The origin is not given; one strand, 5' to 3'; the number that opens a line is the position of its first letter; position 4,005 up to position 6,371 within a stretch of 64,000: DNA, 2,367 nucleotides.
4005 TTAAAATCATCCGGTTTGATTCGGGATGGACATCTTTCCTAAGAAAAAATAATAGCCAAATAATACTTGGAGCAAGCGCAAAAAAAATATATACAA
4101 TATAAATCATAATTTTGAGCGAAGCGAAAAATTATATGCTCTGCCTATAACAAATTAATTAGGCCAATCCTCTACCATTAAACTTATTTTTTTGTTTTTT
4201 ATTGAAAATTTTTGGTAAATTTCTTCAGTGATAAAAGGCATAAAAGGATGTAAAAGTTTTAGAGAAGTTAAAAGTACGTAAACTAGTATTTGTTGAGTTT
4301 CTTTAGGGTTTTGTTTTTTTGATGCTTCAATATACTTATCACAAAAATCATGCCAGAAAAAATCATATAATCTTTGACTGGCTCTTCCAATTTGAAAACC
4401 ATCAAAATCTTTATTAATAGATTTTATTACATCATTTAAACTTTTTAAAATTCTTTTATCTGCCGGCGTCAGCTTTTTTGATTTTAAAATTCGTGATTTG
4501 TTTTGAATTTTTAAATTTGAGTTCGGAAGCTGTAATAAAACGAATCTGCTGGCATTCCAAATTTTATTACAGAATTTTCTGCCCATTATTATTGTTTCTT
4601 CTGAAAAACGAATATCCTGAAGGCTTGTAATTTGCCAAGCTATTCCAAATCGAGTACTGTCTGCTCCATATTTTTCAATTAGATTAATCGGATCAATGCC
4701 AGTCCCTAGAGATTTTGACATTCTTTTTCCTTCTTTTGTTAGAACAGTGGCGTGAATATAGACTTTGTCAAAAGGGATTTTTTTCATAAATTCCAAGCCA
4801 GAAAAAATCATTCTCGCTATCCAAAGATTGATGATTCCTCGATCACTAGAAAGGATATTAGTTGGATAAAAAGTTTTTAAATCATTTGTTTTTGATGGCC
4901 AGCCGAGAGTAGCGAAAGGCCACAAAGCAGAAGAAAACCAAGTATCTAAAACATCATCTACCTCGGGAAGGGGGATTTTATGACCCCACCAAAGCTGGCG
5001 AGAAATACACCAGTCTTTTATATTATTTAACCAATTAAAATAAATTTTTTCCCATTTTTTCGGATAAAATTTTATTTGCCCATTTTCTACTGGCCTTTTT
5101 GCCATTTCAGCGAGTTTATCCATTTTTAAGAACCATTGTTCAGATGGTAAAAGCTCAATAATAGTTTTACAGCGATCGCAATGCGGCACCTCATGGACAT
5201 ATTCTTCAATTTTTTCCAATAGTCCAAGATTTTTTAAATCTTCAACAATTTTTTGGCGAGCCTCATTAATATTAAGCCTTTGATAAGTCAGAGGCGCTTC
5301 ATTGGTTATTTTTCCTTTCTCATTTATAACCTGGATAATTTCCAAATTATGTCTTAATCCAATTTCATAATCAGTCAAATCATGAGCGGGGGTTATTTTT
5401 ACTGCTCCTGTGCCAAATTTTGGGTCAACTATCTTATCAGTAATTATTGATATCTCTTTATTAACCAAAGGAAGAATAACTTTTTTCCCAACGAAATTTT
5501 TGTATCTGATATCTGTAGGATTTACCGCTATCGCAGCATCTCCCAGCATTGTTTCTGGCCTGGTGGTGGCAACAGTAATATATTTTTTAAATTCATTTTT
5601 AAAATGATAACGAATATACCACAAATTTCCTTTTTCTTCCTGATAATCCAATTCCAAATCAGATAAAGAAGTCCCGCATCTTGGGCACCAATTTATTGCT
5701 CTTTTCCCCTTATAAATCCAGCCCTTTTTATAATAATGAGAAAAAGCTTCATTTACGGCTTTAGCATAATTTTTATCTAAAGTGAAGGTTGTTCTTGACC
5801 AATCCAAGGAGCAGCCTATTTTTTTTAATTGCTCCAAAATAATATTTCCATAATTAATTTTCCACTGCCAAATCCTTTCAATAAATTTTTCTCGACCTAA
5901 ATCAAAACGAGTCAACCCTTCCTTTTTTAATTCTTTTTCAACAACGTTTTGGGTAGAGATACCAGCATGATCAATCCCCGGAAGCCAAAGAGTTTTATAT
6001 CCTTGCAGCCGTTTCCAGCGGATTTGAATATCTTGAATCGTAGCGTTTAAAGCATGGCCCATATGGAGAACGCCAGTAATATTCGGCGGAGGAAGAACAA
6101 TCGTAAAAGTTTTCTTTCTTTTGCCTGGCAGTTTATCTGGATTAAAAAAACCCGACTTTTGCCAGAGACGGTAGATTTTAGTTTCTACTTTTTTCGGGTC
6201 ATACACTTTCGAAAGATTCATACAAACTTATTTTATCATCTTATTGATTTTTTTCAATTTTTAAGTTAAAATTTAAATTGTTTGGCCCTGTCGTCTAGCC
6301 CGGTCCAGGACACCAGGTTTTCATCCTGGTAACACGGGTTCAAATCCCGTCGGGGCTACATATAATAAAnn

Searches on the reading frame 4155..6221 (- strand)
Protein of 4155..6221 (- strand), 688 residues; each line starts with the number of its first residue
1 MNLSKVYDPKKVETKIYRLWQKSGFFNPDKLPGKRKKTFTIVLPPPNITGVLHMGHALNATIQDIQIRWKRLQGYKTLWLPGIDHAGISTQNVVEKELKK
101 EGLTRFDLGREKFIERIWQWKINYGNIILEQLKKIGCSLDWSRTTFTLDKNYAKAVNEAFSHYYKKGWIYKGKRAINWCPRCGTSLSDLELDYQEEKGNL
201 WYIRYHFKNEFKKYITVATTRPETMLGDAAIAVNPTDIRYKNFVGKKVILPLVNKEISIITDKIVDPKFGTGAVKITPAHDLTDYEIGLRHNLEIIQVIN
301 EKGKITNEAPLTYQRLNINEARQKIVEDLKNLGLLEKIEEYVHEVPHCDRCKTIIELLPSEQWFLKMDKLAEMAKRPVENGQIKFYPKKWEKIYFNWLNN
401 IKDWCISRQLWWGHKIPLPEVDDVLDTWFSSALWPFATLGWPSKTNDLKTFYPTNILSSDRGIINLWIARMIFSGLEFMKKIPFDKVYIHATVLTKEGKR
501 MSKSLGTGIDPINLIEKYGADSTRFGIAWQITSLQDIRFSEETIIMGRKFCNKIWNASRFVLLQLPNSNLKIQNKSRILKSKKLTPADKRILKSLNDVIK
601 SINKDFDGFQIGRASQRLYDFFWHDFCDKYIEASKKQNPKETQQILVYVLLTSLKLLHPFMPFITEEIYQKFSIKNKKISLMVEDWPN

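Call 21: search_protein_families(library=pfam, proteins=[window:4155-6221:-])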
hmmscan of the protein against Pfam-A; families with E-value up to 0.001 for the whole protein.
window:4155-6221:- (688 aa): 5 families
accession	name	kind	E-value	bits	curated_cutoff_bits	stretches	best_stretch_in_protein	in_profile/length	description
PF00133.28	tRNA-synt_1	-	4.5e-125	418.1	22.7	2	15-418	1-245/414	tRNA synthetases class I (I, L, M and V)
PF08264.19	Anticodon_1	-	8.4e-32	110.5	25.1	1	588-687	1-105/148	Anticodon-binding domain of tRNA ligase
PF09334.17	tRNA-synt_1g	-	7e-27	94.6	20.1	2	346-545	167-372/391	tRNA synthetases class I (M)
PF13603.12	tRNA-synt_1_2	-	6.1e-10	39.3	25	1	243-305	84-146/185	Leucyl-tRNA synthetase, editing domain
PF01406.26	tRNA-synt_1e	-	8e-05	22.6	27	0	483-544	236-296/301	tRNA synthetases class I (C) catalytic domain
